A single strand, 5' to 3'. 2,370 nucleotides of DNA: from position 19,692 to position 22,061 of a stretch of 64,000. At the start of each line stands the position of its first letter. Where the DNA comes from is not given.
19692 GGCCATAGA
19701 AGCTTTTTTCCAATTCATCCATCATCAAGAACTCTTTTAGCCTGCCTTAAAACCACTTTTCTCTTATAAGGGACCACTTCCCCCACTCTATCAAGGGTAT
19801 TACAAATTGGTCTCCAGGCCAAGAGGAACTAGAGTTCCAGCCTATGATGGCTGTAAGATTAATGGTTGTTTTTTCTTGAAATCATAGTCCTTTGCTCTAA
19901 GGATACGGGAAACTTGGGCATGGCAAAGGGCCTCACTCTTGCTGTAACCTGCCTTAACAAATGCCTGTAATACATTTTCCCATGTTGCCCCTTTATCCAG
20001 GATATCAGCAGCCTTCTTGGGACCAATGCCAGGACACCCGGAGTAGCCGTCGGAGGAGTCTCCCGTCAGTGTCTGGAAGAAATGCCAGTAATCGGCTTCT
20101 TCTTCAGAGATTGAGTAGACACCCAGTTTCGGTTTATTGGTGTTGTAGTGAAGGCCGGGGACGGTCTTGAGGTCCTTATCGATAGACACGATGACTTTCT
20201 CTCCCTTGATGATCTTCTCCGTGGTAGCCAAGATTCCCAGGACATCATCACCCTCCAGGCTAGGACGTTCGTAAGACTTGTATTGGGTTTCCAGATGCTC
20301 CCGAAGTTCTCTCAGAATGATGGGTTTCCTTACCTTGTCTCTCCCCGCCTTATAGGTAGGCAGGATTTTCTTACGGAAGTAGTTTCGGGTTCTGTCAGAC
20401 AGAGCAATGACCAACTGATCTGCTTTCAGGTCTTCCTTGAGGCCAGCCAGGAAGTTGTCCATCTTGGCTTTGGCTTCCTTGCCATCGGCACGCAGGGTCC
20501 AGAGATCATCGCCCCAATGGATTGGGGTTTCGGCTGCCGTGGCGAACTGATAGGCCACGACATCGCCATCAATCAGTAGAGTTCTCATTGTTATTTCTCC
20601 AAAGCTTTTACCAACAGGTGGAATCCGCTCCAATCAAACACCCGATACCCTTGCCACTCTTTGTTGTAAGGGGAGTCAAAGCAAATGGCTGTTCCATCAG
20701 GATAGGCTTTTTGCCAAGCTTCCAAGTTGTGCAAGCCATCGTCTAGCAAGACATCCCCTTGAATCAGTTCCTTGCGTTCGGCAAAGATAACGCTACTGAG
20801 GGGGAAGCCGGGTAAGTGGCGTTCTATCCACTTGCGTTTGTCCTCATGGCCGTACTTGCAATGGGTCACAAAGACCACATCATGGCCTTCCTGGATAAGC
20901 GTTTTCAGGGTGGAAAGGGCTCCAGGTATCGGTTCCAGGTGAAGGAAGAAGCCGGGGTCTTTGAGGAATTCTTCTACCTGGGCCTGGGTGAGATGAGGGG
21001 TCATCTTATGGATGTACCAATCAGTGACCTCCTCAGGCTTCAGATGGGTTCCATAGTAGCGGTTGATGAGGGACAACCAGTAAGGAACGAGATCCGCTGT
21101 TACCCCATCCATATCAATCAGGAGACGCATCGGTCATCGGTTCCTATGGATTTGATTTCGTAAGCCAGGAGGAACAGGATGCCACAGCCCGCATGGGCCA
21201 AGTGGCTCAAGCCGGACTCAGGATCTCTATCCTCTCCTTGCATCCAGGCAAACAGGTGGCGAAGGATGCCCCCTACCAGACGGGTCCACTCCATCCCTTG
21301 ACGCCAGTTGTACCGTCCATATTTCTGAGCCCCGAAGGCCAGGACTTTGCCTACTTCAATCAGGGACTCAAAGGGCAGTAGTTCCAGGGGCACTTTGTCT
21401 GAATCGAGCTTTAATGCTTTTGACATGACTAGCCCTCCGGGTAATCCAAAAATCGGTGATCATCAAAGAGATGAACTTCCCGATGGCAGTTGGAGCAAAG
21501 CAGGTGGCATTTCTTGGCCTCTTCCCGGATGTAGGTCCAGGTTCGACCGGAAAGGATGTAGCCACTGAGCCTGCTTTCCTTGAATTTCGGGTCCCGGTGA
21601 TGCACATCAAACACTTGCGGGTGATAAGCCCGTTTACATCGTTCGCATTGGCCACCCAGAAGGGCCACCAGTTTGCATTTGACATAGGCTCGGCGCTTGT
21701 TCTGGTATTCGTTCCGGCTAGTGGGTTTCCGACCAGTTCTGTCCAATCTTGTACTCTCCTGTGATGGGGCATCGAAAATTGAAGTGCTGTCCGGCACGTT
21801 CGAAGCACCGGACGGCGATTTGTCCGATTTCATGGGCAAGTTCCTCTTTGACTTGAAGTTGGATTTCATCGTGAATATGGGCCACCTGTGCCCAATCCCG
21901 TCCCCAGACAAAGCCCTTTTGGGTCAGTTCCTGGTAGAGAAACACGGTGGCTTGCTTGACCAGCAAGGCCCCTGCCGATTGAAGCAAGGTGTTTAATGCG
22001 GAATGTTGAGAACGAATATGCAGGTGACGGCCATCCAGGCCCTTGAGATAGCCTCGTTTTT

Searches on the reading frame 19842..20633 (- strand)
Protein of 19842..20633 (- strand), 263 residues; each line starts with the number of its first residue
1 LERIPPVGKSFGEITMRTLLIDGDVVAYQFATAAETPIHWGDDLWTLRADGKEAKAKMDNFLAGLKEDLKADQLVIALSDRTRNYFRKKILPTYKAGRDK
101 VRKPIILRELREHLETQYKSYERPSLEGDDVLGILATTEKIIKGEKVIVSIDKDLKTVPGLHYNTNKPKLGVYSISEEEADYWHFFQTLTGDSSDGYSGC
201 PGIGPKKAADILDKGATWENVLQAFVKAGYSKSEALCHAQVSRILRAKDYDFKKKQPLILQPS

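Call 3: search_protein_families(library=pfam, proteins=[window:19842-20633:-], max_evalue=0.01)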
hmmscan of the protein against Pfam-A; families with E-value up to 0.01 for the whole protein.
window:19842-20633:- (263 aa): 3 families
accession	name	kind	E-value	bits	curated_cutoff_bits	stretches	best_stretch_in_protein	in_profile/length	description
PF02739.22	5_3_exonuc_N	-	3e-12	47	34.3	1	18-156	2-135/164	5'-3' exonuclease, N-terminal resolvase-like domain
PF01367.25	5_3_exonuc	-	1.1e-09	39.1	40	1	186-227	9-50/97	5'-3' exonuclease, C-terminal SAM fold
PF00633.29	HHH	-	0.0064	16.7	24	0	200-213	16-29/30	Helix-hairpin-helix motif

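Call 60: find_related_loci(query=window:19842-20633:-, collection=viral_contigs, flank=8000)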
Query window:19842-20633:- (263 aa) in viral_contigs; peptide patterns used: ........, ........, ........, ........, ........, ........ (x = any residue, [..] = any of these).
50 stretches matched a pattern; 34 encode a relative of the query (tblastn E <= 1e-3); 34 distinct loci.
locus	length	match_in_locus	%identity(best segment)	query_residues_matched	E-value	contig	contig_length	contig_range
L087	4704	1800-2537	49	16-262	7e-80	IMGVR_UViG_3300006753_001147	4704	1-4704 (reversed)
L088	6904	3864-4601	49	16-262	7e-80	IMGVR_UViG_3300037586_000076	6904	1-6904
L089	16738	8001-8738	49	16-262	1e-79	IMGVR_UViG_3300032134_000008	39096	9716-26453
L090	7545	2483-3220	49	16-262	2e-78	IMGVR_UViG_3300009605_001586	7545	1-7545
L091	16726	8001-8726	49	16-262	2e-76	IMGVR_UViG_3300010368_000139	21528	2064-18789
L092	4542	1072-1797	49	16-262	2e-76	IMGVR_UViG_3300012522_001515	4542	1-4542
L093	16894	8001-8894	42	1-262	1e-75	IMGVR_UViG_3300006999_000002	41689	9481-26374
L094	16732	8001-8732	51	18-262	3e-75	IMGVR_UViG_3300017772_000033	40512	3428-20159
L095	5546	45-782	51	22-262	2e-74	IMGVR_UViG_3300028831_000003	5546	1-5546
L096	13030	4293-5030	49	14-262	3e-73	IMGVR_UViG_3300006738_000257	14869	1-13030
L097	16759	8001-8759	46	5-263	2e-72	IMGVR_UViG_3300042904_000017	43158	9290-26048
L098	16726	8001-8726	49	16-259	1e-71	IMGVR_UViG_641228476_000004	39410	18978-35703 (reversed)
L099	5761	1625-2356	45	15-263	8e-71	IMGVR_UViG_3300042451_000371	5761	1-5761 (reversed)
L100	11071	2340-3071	45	15-263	8e-71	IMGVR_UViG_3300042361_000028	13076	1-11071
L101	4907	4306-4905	53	17-219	1e-70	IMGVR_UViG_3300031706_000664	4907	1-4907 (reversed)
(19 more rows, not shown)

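Call 104: find_related_loci(query=window:19842-20633:-, collection=metagenome_contigs, flank=10000)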
Query window:19842-20633:- (263 aa) in metagenome_contigs; peptide patterns used: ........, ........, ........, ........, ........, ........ (x = any residue, [..] = any of these).
153 stretches matched a pattern; 42 encode a relative of the query (tblastn E <= 1e-3); 42 distinct loci.
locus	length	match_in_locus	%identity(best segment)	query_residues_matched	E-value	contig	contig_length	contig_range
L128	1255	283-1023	51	12-262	3e-91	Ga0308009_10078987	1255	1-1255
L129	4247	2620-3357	52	13-262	8e-81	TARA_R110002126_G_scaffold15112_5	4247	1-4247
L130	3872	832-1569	49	16-262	5e-80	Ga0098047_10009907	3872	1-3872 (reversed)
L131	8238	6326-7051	52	17-261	5e-80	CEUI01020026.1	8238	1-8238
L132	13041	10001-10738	49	16-262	7e-80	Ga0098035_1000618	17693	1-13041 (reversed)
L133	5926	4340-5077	49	16-262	7e-80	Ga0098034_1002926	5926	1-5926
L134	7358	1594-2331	49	16-262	1e-78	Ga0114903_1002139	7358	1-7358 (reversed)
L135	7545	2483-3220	49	16-262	1e-78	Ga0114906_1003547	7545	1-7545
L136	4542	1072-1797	49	16-262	2e-76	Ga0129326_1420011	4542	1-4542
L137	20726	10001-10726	49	16-262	2e-76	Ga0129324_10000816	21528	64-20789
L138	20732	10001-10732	48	14-262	4e-76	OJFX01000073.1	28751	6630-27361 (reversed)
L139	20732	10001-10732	51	18-262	3e-75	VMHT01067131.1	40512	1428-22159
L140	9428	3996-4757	49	3-262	2e-74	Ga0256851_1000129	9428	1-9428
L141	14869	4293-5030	49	14-262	3e-73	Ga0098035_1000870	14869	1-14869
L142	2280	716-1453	48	14-262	8e-75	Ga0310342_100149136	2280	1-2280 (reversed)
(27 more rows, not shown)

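Call 105: find_homologous_proteins(query=window:19842-20633:-, max_evalue=1e-30)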
Query window:19842-20633:- (263 aa): 2777 proteins with E <= 1e-30 among 4017 candidates; the best 120 are listed.
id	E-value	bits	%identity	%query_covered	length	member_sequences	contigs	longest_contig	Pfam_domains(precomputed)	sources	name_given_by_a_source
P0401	1.1e-162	558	100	94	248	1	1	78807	PF01367.26,PF02739.23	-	-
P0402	2.0e-134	465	82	94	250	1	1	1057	PF01367.26,PF02739.23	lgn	-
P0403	7.3e-134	463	83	92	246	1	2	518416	PF01367.26,PF02739.23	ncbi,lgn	-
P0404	4.1e-130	451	82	92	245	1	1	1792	PF01367.26,PF02739.23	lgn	-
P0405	6.7e-128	444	81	92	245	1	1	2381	PF01367.26,PF02739.23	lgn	-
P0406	1.1e-127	443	81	92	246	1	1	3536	PF01367.26,PF02739.23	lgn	-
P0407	1.7e-123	429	79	93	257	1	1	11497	PF01367.26,PF02739.23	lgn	-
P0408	3.5e-122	425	75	94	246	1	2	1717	PF01367.26,PF02739.23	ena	-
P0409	1.0e-121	423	75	94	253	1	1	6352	PF01367.26,PF02739.23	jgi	jgi:DNA polymerase-1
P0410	1.2e-118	413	73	93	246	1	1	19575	PF01367.26,PF02739.23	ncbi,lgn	-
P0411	7.1e-118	411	74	92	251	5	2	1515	PF01367.26,PF02739.23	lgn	-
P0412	5.3e-116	405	74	90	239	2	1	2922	PF01367.26,PF02739.23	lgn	-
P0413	8.0e-116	404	71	94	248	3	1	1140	PF01367.26,PF02739.23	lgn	-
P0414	2.7e-114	399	71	94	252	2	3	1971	PF01367.26,PF02739.23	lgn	-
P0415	3.7e-114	399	72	93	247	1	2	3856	PF01367.26,PF02739.23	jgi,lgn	jgi:DNA polymerase-1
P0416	7.9e-114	397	72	94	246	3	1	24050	PF01367.26,PF02739.23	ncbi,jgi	jgi:DNA polymerase-1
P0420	3.0e-107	376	67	94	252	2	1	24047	PF01367.26,PF02739.23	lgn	-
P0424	1.9e-95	337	63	94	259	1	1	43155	PF01367.26,PF02739.23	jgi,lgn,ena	-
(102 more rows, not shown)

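Call 106: find_encoding_contigs(protein=P0410, flank=10000, max_places=1)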
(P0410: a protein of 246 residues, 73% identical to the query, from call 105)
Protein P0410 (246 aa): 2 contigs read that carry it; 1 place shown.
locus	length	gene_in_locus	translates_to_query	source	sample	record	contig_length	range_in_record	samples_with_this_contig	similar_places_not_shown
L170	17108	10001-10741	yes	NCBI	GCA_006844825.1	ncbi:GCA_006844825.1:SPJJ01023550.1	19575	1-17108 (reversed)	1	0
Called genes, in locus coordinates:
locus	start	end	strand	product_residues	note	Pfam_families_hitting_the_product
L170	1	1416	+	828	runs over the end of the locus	PF14700:RPOL_N, PF00940:RNA_pol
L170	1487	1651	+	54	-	-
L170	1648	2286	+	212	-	PF10991:Enc34_ssDNA-bd, PF21265:SBB_T7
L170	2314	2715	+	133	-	PF05367:Phage_endo_I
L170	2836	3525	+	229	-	PF01510:Amidase_2, PF01471:PG_binding_1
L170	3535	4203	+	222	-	-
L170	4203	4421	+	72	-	PF14090:HTH_39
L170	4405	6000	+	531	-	PF21268:Helic-prim_T7_N, PF13155:Toprim_2, PF13481:AAA_25 (faint), PF03796:DnaB_C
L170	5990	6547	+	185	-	PF05063:MT-A70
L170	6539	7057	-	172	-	-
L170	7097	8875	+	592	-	PF00476:DNA_pol_A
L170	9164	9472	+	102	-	PF18909:dGTP_diPhyd_N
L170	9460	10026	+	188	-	PF06941:NT5C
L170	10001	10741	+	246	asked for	PF02739:5_3_exonuc_N, PF01367:5_3_exonuc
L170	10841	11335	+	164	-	-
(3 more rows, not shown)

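Call 107: find_encoding_contigs(protein=P0416, flank=10000, max_places=1)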
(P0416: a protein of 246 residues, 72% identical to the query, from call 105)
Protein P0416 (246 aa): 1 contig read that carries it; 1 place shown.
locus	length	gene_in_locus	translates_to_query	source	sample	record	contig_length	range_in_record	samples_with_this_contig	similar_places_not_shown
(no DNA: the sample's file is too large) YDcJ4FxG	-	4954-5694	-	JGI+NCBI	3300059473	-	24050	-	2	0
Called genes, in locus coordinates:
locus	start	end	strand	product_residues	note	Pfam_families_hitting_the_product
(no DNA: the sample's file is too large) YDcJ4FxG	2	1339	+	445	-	?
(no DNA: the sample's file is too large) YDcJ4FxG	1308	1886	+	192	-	PF05063:MT-A70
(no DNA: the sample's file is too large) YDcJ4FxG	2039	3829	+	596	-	PF00476:DNA_pol_A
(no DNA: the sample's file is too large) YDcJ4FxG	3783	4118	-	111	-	-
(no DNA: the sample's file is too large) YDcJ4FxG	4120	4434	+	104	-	PF18909:dGTP_diPhyd_N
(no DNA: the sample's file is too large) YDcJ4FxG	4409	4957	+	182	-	PF06941:NT5C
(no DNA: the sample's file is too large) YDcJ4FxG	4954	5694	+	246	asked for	PF02739:5_3_exonuc_N, PF01367:5_3_exonuc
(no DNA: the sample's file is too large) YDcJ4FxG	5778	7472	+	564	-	PF02463:SMC_N (weak), PF13476:AAA_23 (weak), PF13304:AAA_21, PF13175:AAA_15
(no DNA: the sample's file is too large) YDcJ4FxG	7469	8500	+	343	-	PF00145:DNA_methylase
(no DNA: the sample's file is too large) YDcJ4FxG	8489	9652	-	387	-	PF10544:T5orf172, PF13455:MUG113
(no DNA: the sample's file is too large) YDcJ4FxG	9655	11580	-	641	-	PF04851:ResIII (weak), PF00270:DEAD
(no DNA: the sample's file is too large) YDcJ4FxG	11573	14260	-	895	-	PF20464:MmeI_N, PF20465:MmeI_hel, PF02384:N6_Mtase (weak), PF20473:MmeI_Mtase, PF07669:Eco57I, PF20466:MmeI_TRD, PF20467:MmeI_C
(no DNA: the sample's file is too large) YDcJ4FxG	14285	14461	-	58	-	PF01402:RHH_1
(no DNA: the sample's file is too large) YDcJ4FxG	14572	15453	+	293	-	PF00589:Phage_integrase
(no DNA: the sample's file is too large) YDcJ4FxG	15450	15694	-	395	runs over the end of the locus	PF12728:HTH_17, PF00589:Phage_integrase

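Call 108: find_encoding_contigs(protein=P0420, flank=10000, max_places=1)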
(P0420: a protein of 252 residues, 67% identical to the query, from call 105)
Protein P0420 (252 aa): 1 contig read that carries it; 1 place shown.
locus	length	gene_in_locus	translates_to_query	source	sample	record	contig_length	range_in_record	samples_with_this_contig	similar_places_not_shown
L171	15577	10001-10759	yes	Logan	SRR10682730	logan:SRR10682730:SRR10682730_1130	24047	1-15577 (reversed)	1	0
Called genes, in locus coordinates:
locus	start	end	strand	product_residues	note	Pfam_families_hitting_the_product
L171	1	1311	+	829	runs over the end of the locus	PF14700:RPOL_N, PF00940:RNA_pol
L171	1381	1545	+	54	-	-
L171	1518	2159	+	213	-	PF21265:SBB_T7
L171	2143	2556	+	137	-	PF05367:Phage_endo_I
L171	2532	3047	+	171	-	PF05838:Glyco_hydro_108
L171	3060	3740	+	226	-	PF01510:Amidase_2, PF01471:PG_binding_1, PF09374:PG_binding_3 (faint)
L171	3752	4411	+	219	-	-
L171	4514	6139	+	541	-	PF21268:Helic-prim_T7_N, PF13155:Toprim_2, PF13362:Toprim_3 (weak), PF03796:DnaB_C, PF13481:AAA_25 (weak)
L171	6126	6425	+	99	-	-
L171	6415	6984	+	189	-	PF05063:MT-A70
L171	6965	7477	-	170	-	-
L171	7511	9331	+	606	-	PF13482:RNase_H_2 (weak), PF00476:DNA_pol_A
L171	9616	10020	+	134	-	PF09152:DUF1937, PF14359:DUF4406 (weak)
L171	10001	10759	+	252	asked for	PF02739:5_3_exonuc_N, PF01367:5_3_exonuc (weak)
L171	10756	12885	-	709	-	PF20442:BrxL_N, PF13337:BrxL_ATPase, PF16565:MIT_C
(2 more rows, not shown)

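Call 109: find_encoding_contigs(protein=P0424, flank=10000, max_places=1)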
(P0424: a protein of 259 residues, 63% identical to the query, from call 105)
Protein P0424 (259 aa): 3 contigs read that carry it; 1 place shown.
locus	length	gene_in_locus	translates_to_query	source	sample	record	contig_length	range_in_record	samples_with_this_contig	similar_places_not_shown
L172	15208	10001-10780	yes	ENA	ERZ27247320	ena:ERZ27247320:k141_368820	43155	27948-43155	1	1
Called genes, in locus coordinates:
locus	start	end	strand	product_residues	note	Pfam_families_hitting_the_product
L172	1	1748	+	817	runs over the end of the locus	PF14700:RPOL_N, PF00940:RNA_pol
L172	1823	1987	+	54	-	-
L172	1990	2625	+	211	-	PF10991:Enc34_ssDNA-bd (weak), PF21265:SBB_T7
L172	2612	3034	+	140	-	PF05367:Phage_endo_I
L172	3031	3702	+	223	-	PF01510:Amidase_2, PF01471:PG_binding_1, PF09374:PG_binding_3 (faint)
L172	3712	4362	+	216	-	-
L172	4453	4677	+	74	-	PF14090:HTH_39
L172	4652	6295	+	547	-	PF21268:Helic-prim_T7_N, PF01751:Toprim (weak), PF13155:Toprim_2, PF13481:AAA_25 (faint), PF03796:DnaB_C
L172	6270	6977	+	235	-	PF05063:MT-A70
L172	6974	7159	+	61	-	-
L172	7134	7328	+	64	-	-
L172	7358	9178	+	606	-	PF00476:DNA_pol_A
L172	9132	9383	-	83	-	-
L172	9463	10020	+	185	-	PF06941:NT5C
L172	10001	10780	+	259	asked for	PF02739:5_3_exonuc_N, PF01367:5_3_exonuc (weak)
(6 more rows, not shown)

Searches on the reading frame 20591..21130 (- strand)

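Call 16: search_protein_families(library=phrogs, proteins=[window:20591-21130:-], max_evalue=0.00001)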
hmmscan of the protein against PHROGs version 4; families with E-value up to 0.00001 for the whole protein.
window:20591-21130:- (179 aa): 2 families
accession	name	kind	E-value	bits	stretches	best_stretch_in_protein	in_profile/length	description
phrog_420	-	unknown function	3.3e-34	119.6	1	1-173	14-201/267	unknown function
phrog_2643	-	moron, auxiliary metabolic gene and host takeover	1.4e-11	45.4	1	2-158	8-163/182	5'-3' deoxyribonucleotidase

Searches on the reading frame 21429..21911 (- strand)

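Call 88: search_protein_families(library=padloc, proteins=[window:21429-21911:-], max_evalue=0.01)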
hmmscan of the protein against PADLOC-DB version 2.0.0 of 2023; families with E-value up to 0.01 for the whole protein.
window:21429-21911:- (160 aa): 1 family
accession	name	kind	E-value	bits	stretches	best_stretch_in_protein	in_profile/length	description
PDLC00292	PtuA1|PtuA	-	0.0035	13.8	1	59-145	32-117/726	AAA ATPase domain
